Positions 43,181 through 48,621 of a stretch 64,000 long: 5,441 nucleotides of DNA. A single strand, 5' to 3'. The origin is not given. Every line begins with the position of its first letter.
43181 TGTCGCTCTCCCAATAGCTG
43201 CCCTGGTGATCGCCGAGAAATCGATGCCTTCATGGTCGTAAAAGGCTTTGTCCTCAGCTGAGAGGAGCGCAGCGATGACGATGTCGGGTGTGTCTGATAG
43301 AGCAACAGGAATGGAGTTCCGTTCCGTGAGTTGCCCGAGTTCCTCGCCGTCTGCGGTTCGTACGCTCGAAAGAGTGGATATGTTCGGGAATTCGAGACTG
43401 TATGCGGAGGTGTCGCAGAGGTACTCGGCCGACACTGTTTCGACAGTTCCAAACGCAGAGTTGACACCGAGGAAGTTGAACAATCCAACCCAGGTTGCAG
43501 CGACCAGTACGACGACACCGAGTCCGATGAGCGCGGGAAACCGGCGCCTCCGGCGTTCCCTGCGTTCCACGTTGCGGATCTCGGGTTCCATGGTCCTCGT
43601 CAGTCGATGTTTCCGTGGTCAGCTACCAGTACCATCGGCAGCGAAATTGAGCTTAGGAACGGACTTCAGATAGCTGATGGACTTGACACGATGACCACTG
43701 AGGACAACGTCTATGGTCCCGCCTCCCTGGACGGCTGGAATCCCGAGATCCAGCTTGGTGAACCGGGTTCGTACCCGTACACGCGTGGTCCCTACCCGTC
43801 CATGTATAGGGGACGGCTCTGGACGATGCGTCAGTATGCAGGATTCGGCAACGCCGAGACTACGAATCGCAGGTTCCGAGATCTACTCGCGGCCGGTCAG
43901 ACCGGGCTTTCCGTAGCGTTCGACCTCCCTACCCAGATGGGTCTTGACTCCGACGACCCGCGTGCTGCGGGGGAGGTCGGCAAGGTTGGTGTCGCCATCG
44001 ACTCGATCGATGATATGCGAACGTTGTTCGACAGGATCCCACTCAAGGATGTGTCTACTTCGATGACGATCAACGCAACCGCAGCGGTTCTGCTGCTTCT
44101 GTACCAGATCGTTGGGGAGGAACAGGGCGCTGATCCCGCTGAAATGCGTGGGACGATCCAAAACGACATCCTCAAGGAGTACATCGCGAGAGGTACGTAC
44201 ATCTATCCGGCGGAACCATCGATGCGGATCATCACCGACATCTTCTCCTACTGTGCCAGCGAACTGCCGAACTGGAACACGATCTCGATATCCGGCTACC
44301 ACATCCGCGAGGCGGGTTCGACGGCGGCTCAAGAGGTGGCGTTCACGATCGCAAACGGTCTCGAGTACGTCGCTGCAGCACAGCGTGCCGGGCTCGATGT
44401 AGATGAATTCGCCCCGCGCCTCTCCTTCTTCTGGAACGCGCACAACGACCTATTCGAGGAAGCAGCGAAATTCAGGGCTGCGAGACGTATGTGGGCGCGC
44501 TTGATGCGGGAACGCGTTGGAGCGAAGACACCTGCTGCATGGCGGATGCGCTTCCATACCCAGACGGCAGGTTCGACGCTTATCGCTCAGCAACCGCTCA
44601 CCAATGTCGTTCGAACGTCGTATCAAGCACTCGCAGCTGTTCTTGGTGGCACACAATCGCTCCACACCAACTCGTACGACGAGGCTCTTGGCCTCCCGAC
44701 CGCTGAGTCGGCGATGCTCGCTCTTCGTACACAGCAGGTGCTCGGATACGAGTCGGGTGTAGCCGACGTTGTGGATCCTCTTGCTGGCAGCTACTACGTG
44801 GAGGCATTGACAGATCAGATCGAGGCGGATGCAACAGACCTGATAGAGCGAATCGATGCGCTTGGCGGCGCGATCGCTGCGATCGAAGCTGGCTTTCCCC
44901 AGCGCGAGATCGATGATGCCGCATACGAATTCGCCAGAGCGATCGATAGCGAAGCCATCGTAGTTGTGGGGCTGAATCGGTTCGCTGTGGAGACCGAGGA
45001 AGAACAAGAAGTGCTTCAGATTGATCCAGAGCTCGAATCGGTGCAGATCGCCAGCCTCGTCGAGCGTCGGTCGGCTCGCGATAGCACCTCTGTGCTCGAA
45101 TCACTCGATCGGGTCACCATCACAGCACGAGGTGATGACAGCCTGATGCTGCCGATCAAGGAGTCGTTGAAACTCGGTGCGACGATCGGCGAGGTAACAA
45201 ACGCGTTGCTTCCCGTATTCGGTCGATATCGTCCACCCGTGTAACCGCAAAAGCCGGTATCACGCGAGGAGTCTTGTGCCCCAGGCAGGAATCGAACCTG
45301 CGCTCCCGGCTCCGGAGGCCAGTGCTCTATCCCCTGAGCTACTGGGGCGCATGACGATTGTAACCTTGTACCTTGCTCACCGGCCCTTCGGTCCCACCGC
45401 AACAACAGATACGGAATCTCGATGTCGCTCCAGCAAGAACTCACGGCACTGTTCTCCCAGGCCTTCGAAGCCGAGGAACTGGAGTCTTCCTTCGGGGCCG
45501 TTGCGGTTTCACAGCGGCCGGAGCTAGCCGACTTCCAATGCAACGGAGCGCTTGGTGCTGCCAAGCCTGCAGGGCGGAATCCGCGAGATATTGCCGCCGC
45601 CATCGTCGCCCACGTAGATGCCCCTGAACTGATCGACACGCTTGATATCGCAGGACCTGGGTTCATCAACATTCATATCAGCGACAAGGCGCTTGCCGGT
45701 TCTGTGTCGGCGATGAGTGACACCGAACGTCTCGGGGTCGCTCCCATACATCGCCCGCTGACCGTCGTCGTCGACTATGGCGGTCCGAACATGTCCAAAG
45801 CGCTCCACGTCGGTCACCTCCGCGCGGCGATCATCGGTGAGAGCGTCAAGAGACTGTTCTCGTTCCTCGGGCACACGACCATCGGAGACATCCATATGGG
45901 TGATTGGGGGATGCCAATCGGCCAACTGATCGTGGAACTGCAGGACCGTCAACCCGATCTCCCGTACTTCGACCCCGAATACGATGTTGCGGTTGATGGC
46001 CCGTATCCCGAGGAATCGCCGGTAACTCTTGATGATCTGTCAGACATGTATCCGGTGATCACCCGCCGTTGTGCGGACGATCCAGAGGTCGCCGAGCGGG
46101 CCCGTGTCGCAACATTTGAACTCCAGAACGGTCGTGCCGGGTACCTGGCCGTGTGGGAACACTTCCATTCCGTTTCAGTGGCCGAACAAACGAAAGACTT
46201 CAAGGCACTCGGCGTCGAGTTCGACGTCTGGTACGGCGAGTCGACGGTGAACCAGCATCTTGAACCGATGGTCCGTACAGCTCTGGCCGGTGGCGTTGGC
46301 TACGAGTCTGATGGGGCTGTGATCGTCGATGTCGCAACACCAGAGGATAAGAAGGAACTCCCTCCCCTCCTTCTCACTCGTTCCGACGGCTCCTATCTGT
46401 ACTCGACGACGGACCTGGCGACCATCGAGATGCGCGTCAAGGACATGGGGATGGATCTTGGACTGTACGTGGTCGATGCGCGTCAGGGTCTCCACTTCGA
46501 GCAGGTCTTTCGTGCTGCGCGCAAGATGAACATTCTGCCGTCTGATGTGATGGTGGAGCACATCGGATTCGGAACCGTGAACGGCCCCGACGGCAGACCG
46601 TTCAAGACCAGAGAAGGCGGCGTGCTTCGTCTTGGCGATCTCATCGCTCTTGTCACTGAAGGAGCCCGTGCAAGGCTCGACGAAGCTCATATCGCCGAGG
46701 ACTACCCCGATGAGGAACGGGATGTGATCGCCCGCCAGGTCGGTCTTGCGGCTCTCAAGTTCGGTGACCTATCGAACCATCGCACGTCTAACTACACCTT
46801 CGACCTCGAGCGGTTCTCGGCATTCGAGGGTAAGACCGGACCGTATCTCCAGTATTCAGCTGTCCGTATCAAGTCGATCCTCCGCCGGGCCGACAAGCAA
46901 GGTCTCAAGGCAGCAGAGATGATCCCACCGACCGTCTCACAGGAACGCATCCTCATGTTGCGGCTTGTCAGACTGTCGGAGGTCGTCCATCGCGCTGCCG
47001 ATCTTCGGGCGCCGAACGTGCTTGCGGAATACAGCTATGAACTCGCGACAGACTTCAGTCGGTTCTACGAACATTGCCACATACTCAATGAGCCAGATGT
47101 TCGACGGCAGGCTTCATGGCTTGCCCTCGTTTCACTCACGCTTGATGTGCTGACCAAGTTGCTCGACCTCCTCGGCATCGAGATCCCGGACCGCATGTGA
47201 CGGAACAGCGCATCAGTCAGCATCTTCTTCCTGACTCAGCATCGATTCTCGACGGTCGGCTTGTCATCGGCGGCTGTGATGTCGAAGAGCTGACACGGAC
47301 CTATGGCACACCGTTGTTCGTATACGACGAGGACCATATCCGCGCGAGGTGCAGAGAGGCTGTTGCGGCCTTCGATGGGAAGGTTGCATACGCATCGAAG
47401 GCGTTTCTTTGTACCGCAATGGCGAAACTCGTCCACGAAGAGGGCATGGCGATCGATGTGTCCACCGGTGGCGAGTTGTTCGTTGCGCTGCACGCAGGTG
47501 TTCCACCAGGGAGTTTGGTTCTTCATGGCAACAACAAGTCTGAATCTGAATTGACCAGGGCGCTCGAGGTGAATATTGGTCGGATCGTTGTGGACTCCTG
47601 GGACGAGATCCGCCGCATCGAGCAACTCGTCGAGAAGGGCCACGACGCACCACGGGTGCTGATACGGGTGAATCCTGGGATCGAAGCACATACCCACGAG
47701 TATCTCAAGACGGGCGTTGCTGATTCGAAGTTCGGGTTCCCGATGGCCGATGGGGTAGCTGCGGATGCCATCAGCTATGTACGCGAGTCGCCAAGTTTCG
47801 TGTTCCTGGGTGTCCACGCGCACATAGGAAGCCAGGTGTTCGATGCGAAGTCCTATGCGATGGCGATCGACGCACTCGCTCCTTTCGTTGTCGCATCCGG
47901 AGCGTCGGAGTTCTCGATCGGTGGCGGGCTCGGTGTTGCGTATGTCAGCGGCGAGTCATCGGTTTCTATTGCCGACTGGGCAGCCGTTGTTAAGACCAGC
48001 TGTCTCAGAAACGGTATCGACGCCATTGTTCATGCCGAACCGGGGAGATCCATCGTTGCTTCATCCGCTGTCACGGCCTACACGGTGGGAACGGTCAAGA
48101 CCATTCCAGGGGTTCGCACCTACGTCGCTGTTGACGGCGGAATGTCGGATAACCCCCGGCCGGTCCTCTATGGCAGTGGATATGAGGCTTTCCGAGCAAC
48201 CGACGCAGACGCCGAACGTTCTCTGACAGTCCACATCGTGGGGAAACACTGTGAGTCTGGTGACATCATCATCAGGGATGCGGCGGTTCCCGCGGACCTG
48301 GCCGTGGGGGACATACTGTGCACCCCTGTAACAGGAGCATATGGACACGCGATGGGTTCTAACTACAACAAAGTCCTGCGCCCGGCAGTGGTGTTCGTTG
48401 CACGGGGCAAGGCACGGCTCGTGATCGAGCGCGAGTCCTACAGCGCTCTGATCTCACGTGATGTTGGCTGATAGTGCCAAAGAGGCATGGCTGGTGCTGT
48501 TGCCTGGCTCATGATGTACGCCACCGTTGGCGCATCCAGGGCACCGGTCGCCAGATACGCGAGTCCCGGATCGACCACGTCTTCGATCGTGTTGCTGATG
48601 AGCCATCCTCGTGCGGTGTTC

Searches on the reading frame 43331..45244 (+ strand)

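Call 53: search_protein_families(library=pfam, proteins=[window:43331-45244:+], max_evalue=0.00001)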
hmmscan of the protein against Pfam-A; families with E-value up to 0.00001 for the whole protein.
window:43331-45244:+ (637 aa): 1 family
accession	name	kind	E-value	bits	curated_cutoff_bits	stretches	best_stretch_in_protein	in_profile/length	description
PF01642.28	MM_CoA_mutase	-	2.4e-212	706.5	22.1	1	126-631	10-512/512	Methylmalonyl-CoA mutase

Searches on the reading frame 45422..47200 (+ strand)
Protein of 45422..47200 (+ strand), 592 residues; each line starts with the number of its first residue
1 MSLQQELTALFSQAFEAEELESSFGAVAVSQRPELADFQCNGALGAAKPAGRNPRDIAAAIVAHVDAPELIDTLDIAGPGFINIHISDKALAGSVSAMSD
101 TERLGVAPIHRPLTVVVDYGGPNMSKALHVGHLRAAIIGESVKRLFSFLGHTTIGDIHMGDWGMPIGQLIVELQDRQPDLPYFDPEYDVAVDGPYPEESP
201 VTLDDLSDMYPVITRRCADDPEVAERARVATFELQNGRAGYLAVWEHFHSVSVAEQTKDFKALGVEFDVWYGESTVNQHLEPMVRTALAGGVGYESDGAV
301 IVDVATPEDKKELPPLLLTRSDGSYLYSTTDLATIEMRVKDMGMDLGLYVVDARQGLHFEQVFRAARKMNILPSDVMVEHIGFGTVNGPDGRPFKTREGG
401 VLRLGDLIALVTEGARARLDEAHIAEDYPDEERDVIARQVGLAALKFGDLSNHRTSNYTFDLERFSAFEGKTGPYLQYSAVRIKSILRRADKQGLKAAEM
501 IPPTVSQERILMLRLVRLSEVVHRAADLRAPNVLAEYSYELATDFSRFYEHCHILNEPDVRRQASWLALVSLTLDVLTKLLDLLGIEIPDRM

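Call 53: search_protein_families(library=pfam, proteins=[window:45422-47200:+], max_evalue=0.00001)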
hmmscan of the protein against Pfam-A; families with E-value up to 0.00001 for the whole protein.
window:45422-47200:+ (592 aa): 3 families
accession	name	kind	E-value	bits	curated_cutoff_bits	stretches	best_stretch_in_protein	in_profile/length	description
PF00750.26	tRNA-synt_1d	-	5.6e-73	246.4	23.3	1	113-461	20-348/349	tRNA synthetases class I (R), catalytic domain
PF05746.21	DALR_1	-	5.8e-28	97.8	22.3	1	476-592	1-117/117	DALR anticodon binding domain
PF03485.21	Arg_tRNA_synt_N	-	9.4e-19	68.3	21.5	1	5-85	5-84/85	Arginyl tRNA synthetase N terminal domain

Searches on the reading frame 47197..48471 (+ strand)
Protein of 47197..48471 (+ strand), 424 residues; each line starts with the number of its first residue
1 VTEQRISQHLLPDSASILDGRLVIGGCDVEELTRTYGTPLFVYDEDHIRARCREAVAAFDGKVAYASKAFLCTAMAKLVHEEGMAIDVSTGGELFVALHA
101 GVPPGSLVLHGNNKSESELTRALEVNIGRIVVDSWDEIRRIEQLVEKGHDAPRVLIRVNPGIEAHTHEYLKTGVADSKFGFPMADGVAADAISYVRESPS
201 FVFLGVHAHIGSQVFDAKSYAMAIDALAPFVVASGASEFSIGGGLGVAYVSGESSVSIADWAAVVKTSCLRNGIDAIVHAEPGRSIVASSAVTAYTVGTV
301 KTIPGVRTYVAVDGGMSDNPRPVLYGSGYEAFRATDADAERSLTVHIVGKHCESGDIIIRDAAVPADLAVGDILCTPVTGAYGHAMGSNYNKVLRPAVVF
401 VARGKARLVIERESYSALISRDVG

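Call 53: search_protein_families(library=pfam, proteins=[window:47197-48471:+], max_evalue=0.00001)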
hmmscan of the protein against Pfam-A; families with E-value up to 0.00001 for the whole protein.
window:47197-48471:+ (424 aa): 2 families
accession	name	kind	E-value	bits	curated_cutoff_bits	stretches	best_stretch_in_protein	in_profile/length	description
PF02784.22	Orn_Arg_deC_N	-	5.7e-48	163.9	23.4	1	46-288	2-247/247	Pyridoxal-dependent decarboxylase, pyridoxal binding domain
PF00278.28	Orn_DAP_Arg_deC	-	3.3e-15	56.6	23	1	43-380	4-95/95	Pyridoxal-dependent decarboxylase, C-terminal sheet domain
